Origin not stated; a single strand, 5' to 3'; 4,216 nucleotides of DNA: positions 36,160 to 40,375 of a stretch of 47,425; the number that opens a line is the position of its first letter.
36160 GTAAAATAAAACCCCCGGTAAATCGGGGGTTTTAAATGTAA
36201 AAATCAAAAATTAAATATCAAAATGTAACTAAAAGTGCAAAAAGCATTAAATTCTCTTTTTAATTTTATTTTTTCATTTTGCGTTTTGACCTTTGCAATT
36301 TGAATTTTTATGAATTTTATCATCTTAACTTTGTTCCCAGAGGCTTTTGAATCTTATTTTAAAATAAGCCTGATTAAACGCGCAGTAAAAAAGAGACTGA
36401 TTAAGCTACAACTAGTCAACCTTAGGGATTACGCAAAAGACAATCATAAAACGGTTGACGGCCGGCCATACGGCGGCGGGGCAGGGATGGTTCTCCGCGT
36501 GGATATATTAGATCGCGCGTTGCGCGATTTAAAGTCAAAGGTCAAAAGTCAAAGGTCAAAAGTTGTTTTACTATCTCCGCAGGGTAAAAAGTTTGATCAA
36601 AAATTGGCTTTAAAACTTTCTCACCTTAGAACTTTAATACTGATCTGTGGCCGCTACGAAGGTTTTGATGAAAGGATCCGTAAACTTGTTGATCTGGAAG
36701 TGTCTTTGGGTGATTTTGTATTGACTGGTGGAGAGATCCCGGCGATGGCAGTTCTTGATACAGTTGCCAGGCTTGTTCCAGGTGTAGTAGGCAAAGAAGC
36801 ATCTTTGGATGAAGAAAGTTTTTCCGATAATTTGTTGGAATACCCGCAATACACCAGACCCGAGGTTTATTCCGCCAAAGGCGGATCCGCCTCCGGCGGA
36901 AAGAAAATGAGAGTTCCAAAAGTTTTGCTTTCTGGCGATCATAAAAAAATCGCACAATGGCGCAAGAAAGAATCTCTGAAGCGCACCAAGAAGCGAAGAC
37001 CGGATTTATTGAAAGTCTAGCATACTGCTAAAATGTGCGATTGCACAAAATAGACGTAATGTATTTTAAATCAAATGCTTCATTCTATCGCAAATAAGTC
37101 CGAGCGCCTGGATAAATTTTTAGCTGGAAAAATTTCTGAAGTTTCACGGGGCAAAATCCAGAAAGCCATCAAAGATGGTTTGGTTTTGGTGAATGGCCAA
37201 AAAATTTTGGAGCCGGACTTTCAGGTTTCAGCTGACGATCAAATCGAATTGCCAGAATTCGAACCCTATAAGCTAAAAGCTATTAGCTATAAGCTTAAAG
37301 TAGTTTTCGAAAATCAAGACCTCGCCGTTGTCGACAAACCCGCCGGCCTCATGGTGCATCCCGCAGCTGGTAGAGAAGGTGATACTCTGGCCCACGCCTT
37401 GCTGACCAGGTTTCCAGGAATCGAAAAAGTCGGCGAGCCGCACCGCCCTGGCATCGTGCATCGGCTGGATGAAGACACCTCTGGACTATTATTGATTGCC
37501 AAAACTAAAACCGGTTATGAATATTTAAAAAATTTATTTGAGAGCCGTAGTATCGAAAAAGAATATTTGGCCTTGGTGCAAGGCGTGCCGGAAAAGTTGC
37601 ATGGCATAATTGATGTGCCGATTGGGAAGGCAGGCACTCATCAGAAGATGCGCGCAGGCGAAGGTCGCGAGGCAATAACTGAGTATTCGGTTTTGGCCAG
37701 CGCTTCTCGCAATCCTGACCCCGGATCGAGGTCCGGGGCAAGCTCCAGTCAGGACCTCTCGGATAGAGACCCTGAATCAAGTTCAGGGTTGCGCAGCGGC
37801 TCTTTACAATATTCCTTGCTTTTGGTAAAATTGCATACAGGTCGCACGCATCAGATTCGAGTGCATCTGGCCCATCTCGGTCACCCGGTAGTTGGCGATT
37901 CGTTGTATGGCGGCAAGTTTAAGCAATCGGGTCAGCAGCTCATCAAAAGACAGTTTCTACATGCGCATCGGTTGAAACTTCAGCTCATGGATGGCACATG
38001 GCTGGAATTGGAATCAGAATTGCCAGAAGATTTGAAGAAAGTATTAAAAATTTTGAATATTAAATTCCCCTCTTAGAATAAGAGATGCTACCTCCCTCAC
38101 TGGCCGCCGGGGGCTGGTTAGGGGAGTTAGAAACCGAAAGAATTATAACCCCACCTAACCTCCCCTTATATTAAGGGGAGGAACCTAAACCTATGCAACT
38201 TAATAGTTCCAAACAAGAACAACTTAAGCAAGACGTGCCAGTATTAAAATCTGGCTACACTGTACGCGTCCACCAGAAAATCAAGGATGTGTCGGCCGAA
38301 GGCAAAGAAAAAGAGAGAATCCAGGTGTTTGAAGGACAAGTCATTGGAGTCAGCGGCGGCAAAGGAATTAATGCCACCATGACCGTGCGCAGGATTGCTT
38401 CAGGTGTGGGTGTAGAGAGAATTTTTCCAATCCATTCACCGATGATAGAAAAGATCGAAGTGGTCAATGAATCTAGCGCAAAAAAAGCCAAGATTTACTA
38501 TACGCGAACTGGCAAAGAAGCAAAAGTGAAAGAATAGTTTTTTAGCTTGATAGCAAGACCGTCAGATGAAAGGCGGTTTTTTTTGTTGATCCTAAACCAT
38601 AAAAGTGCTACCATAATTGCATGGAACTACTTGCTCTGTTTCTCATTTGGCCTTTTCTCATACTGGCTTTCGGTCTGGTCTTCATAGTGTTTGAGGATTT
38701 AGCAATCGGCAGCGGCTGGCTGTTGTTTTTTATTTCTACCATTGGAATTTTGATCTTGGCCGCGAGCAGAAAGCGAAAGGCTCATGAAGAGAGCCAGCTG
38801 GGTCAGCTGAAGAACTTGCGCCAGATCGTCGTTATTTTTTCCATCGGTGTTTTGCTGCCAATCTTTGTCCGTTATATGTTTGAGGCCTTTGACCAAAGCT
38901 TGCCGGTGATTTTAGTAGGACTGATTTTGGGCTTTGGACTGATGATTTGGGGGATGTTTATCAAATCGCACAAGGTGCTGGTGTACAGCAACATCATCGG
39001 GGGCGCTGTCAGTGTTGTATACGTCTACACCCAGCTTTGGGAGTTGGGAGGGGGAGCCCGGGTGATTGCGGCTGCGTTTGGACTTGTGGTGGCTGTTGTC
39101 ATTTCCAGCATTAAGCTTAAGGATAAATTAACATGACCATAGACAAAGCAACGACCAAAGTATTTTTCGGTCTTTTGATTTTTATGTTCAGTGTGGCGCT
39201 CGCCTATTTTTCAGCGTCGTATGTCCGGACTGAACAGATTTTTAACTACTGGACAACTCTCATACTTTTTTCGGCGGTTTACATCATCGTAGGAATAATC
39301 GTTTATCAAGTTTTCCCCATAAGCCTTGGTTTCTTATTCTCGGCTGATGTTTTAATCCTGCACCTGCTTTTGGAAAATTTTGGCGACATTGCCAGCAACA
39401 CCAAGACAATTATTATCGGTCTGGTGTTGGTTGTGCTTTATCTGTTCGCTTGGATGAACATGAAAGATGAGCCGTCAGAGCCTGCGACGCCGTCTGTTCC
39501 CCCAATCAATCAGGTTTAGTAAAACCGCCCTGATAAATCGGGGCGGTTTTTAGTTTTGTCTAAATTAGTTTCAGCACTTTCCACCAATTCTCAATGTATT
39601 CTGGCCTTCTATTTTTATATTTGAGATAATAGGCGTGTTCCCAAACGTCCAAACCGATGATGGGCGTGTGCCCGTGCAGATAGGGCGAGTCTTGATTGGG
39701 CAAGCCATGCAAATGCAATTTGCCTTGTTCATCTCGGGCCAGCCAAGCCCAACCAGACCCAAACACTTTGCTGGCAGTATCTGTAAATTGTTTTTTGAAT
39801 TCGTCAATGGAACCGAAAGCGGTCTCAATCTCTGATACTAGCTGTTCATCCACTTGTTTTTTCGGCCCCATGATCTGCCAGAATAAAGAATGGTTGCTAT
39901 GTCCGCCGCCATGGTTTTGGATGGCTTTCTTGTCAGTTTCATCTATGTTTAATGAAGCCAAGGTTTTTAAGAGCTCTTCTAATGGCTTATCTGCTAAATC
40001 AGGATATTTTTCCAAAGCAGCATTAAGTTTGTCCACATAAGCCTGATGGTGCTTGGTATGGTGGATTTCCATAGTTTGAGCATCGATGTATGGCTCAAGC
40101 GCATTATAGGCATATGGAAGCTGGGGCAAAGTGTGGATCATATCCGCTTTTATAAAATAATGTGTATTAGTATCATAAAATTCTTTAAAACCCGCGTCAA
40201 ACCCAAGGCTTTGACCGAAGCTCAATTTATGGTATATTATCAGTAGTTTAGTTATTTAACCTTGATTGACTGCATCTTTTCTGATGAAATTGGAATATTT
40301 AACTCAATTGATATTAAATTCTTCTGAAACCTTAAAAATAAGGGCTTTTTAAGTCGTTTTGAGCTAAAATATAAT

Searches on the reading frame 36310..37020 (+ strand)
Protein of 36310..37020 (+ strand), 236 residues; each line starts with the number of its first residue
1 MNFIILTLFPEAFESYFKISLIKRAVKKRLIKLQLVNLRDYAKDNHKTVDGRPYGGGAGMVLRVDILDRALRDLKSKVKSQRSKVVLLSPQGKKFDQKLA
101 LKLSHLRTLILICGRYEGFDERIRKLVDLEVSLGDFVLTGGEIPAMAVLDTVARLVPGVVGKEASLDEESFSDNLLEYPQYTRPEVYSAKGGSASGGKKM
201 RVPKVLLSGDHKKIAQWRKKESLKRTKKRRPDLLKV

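Call 9: search_protein_families(library=pfam, proteins=[window:36310-37020:+])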
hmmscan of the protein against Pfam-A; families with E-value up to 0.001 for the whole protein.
window:36310-37020:+ (236 aa): 1 family
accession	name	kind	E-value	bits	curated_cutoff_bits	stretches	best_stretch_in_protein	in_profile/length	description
PF01746.26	tRNA_m1G_MT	-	4.1e-60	203.3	27.3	1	23-231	2-195/195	tRNA (Guanine-1)-methyltransferase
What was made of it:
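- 36310..37020 (+): Host gene trmD (236 aa; orthologs are mostly 225-226 aa). Pfam tRNA_m1G_MT (call 9).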

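Call 46: find_homologous_proteins(query=window:36310-37017:+, max_evalue=1e-30)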
Query window:36310-37017:+ (236 aa): 8000 proteins with E <= 1e-30 among 8000 candidates; the best 120 are listed.
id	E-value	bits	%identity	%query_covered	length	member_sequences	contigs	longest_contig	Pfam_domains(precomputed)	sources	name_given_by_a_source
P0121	4.9e-147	506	100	100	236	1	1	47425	PF01746.27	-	-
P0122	1.3e-106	374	75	100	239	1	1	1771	PF01746.27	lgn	-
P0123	2.2e-106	373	73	99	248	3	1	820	PF01746.27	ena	-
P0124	2.8e-106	372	72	99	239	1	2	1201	PF01746.27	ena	-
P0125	4.5e-105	368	74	100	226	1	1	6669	PF01746.27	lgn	-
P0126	1.1e-104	367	73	100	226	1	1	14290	PF01746.27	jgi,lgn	-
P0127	2.3e-104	366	72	100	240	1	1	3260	PF01746.27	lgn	-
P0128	4.5e-104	365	73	99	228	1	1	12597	PF01746.27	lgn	-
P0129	7.5e-104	365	73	100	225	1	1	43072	PF01746.27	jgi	jgi:tRNA (guanine37-N1)-methyltransferase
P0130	2.0e-103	363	73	100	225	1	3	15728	PF01746.27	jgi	jgi:tRNA (guanine37-N1)-methyltransferase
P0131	2.2e-103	363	69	100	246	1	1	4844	PF01746.27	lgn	-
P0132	3.8e-103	362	73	100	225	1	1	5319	PF01746.27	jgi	jgi:tRNA (guanine37-N1)-methyltransferase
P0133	5.8e-103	362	72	100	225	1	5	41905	PF01746.27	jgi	jgi:tRNA (guanine37-N1)-methyltransferase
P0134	1.7e-102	360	71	100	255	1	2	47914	PF01746.27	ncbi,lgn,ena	-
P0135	4.5e-102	359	73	100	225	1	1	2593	PF01746.27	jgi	jgi:tRNA (guanine37-N1)-methyltransferase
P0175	1.2e-95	338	69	100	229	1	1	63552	PF01746.27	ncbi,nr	ncbi:MAG: tRNA (guanosine(37)-N1)-methyltransferase TrmD [bacterium]|nr:tRNA (guanosine(37)-N1)-meth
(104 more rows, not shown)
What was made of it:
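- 36310..37020 (+): Ortholog lengths in call 46.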

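Call 75: predict_structure(alignment_id=A4)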
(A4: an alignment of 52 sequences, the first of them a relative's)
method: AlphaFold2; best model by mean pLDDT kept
length: 236 residues; sequences in the alignment: 52
mean_pLDDT: 75.8   pTM: 0.63
mean pLDDT of the five models: 75.8, 74.6, 74.2, 71.8, 68.4
residues with pLDDT >= 90: 46; 70-90: 112; 50-70: 61; < 50: 17
segments of 3 or more residues with pLDDT < 50: 162-172, 179-183
pLDDT, mean of each block of 10 residues (from residue 1): 90 74 81 91 85 66 88 81 87 90 91 73 88 68 85 81 42 49 56 59 70 75 77 67
secondary structure, 60 per line:
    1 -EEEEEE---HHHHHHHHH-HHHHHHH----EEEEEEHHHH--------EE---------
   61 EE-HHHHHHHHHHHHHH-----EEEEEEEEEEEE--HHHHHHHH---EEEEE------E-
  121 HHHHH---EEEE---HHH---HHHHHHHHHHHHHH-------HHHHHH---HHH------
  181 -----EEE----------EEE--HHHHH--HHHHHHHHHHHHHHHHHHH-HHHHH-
elements in order: E2-7 H11-19 H21-27 E32-37 H38-41 H64-77 E83-94 H97-104 E108-112 H121-125 E129-132 H142-155 H163-168 E186-188 E199-201 H204-208 H211-229 H231-235
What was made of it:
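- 36871..36900 (+): DH copy in trmD: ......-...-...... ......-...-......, read as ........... The AF2 model places it in coil between short strands E186-188 and E199-201 (call 75).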

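Call 81: find_encoding_contigs(protein=P0127, flank=1500, max_places=1)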
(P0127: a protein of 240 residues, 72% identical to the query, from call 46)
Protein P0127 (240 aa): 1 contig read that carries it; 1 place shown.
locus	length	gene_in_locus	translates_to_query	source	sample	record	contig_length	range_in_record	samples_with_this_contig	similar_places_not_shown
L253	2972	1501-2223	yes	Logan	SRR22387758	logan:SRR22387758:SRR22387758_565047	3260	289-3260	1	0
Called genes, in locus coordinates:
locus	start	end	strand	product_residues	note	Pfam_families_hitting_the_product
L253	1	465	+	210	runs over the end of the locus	PF09335:VTT_dom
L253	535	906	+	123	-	PF00886:Ribosomal_S16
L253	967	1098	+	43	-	-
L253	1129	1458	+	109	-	PF13083:KH_KhpA-B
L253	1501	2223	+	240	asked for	PF01746:tRNA_m1G_MT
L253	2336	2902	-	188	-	PF20803:PaaX_M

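Call 82: find_encoding_contigs(protein=P0175, flank=1500, max_places=1)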
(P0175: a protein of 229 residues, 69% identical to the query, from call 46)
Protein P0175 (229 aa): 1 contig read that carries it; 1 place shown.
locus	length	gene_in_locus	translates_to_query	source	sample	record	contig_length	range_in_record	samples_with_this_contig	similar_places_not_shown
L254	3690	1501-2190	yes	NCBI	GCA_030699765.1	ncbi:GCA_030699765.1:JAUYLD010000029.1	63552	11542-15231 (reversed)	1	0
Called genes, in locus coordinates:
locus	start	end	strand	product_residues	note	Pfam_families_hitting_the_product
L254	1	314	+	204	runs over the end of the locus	PF09335:VTT_dom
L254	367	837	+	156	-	PF00886:Ribosomal_S16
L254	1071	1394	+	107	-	PF13083:KH_KhpA-B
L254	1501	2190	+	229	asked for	PF01746:tRNA_m1G_MT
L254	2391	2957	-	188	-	PF20803:PaaX_M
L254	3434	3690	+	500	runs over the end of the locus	PF07991:KARI_N, PF01450:KARI_C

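Call 83: find_encoding_contigs(protein=P0123, flank=1500, max_places=1)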
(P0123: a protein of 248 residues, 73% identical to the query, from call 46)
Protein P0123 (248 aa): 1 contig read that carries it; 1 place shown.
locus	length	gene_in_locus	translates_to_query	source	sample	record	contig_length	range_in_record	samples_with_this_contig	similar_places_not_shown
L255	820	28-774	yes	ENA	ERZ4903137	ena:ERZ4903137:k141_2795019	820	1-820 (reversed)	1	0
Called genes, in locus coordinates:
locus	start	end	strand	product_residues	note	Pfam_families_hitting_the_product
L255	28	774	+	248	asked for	PF01746:tRNA_m1G_MT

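Call 94: search_solved_structures(query=window:36310-37017:+, show_alignments=1, max_evalue=1e-20)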
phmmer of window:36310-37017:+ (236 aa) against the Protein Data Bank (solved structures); distinct sequences matched with E-value up to 1e-20: 27.
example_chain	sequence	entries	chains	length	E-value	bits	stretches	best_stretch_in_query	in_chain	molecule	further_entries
4mcb_A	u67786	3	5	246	1.3e-65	224.6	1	5-235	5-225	tRNA (guanine-N(1)-)-methyltransferase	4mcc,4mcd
4ypw_A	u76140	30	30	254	1.5e-65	224.5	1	5-235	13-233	tRNA (guanine-N(1)-)-methyltransferase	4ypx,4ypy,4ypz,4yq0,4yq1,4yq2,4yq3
3axz_A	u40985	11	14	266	1.8e-65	224.2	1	5-235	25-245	tRNA (guanine-N(1)-)-methyltransferase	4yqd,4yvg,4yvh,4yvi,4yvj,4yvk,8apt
1uaj_A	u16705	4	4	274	1.9e-65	224.1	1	5-235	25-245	tRNA (Guanine-N(1)-)-methyltransferase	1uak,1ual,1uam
3ky7_A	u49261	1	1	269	7.7e-62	212.3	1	4-235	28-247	tRNA (guanine-N(1)-)-methyltransferase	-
9sdv_A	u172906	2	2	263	9.6e-62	212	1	5-235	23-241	tRNA (guanine-N(1)-)-methyltransferase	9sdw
1p9p_A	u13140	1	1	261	1.4e-61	211.5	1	5-235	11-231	tRNA (Guanine-N(1)-)-methyltransferase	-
8byh_A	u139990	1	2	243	2.9e-61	210.5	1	3-234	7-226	tRNA (guanine-N(1)-)-methyltransferase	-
8b1n_A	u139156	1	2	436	1.2e-60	208.5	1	3-234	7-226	tRNA (guanine-N(1)-)-methyltransferase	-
5wyq_A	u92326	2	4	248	3.2e-60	207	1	5-234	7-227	tRNA (guanine-N(1)-)-methyltransferase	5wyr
6jki_A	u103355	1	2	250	3.3e-60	207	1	5-234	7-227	tRNA (guanine-N(1)-)-methyltransferase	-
5zhm_A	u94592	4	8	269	4.3e-60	206.6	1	5-234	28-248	tRNA (guanine-N(1)-)-methyltransferase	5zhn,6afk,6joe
3knu_A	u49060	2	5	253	2.6e-55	191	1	2-235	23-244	tRNA (guanine-N(1)-)-methyltransferase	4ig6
4h3y_A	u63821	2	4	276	1.2e-54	188.8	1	1-234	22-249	tRNA (guanine-N(1)-)-methyltransferase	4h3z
3ief_A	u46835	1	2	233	2.1e-54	188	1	5-234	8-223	tRNA (guanine-N(1)-)-methyltransferase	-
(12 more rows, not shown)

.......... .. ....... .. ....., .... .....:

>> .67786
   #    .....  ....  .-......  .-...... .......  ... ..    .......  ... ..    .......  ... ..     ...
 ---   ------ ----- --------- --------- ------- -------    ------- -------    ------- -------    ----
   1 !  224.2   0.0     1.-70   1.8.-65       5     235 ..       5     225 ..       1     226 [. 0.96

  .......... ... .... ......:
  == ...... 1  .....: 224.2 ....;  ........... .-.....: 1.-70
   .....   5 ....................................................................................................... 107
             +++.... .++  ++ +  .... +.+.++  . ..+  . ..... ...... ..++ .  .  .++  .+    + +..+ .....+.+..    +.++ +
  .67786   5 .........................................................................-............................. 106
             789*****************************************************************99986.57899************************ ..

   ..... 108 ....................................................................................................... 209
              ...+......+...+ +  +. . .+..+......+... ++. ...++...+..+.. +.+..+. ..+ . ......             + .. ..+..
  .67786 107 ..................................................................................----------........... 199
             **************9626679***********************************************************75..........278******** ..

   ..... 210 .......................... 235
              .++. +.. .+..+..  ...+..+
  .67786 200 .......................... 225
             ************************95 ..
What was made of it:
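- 36871..36900 (+): H. influenzae TrmD 4MCB aligns with a 10-residue gap here (call 94).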

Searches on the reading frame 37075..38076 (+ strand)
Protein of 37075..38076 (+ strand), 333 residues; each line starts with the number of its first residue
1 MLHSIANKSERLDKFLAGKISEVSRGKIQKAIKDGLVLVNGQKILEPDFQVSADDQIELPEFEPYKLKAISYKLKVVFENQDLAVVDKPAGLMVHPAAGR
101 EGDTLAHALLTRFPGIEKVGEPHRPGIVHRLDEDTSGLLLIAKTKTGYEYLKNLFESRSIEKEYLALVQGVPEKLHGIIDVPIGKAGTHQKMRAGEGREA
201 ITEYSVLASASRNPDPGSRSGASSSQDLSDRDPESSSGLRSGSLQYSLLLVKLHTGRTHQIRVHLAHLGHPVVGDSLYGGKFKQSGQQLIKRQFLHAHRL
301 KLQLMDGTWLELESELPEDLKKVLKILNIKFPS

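Call 55: search_protein_families(library=pfam, proteins=[window:37075-38076:+])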
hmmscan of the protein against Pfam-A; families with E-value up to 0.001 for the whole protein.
window:37075-38076:+ (333 aa): 2 families
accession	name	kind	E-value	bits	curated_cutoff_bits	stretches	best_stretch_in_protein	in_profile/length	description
PF00849.27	PseudoU_synth_2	-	9.4e-33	114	26.8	1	82-267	1-152/152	RNA pseudouridylate synthase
PF01479.30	S4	-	1.9e-10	40.7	22.8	1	10-57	1-48/48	S4 domain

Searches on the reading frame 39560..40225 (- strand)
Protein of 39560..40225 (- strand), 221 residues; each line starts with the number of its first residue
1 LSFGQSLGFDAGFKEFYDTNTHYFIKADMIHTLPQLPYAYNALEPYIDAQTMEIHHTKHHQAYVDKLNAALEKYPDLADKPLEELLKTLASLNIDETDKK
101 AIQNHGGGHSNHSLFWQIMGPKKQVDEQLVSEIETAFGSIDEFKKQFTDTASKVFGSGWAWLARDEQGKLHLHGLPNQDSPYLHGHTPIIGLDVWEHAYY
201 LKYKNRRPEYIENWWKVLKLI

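Call 55: search_protein_families(library=pfam, proteins=[window:39560-40225:-])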
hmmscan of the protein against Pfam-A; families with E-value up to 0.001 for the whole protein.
window:39560-40225:- (221 aa): 2 families
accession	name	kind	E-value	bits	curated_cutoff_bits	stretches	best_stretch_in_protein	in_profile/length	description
PF02777.23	Sod_Fe_C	-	1.6e-36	124.9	20.9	1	127-218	3-94/102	Iron/manganese superoxide dismutases, C-terminal domain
PF00081.27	Sod_Fe_N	-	8.9e-32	109.9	27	1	31-119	2-81/82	Iron/manganese superoxide dismutases, alpha-hairpin domain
